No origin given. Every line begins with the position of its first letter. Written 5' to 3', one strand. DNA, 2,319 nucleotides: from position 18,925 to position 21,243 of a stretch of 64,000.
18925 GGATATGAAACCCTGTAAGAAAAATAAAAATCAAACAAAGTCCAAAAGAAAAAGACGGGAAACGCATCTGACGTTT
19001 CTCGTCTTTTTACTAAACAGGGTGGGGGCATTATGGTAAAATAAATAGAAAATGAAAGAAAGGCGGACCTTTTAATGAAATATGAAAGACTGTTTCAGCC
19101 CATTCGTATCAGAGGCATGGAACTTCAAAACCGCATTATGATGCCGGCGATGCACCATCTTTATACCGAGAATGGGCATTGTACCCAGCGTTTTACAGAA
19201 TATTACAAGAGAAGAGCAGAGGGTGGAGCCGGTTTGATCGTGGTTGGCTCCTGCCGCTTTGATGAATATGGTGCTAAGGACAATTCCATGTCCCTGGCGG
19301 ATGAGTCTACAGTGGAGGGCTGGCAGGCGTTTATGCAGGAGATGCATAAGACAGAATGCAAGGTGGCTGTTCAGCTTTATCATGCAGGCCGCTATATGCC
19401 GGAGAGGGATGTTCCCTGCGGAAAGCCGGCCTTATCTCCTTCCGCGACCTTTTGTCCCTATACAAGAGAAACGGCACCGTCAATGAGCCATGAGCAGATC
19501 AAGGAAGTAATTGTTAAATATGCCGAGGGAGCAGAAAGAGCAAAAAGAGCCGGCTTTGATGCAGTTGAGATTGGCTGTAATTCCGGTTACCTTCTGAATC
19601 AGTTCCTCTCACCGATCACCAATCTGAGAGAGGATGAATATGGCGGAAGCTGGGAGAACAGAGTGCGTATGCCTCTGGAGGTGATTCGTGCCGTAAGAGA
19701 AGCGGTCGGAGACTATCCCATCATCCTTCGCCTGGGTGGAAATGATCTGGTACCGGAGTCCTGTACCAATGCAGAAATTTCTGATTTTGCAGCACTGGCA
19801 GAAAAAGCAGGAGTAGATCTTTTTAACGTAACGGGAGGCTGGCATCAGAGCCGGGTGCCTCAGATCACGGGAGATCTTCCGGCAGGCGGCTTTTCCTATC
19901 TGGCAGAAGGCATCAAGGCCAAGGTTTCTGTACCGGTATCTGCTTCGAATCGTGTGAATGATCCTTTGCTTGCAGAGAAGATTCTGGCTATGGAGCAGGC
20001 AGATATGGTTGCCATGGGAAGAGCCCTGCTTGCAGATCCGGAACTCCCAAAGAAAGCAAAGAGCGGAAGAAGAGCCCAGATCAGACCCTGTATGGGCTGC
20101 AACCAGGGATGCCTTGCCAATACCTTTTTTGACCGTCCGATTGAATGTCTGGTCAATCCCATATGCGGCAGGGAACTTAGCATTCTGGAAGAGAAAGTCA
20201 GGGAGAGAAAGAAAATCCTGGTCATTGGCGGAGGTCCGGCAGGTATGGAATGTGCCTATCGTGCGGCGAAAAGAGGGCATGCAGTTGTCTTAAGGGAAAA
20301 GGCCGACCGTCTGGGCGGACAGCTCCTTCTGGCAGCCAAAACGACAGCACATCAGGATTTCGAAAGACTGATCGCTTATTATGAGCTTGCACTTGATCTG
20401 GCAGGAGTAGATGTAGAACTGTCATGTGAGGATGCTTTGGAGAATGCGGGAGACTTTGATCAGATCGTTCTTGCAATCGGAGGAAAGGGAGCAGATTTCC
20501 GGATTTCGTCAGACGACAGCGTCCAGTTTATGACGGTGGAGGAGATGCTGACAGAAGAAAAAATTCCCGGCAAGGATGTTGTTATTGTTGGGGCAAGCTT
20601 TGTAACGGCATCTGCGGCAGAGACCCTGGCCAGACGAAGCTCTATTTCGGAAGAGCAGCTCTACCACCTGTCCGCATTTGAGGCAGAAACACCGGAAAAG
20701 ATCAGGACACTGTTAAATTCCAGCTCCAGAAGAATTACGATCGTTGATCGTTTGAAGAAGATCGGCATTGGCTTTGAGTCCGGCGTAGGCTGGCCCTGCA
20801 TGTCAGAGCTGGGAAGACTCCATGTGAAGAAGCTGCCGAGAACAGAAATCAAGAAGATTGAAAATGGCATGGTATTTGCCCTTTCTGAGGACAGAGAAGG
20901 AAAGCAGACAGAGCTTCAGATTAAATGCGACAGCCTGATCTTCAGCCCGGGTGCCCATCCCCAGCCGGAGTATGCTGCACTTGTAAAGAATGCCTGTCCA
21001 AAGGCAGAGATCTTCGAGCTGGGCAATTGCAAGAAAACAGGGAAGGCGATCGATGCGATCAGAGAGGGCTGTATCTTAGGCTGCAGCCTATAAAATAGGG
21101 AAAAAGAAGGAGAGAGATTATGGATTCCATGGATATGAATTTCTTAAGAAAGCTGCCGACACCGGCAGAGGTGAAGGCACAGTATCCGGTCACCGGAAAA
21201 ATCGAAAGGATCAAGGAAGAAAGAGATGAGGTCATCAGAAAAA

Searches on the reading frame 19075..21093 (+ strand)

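Call 70: search_protein_families(library=pfam, proteins=[window:19075-21093:+], max_evalue=0.00001)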
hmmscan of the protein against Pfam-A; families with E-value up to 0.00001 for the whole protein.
window:19075-21093:+ (672 aa): 8 families
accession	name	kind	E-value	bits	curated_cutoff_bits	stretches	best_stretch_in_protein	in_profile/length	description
PF00724.26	Oxidored_FMN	-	4.2e-74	250.3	27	1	6-334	2-341/342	NADH:flavin oxidoreductase / NADH oxidase family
PF07992.20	Pyr_redox_2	-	6.8e-19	68.8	26.1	1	380-634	2-244/291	Pyridine nucleotide-disulphide oxidoreductase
PF13450.12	NAD_binding_8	-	6.5e-09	36.4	21.9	1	383-416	1-34/68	NAD(P)-binding Rossmann-like domain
PF03486.20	HI0933_like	-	8.4e-08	32.4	50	1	380-420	2-42/244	HI0933-like protein Rossmann domain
PF12831.13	FAD_oxidored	-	1.6e-07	31.5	27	1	381-418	2-39/416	FAD dependent oxidoreductase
PF00890.30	FAD_binding_2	-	4.8e-07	29.7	20.4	1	381-419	2-40/414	FAD binding domain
PF01266.30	DAO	-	6.5e-07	29.6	27.9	0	380-416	1-38/353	FAD dependent oxidoreductase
PF00070.33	Pyr_redox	-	1.4e-06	29.1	22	0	380-414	1-35/82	Pyridine nucleotide-disulphide oxidoreductase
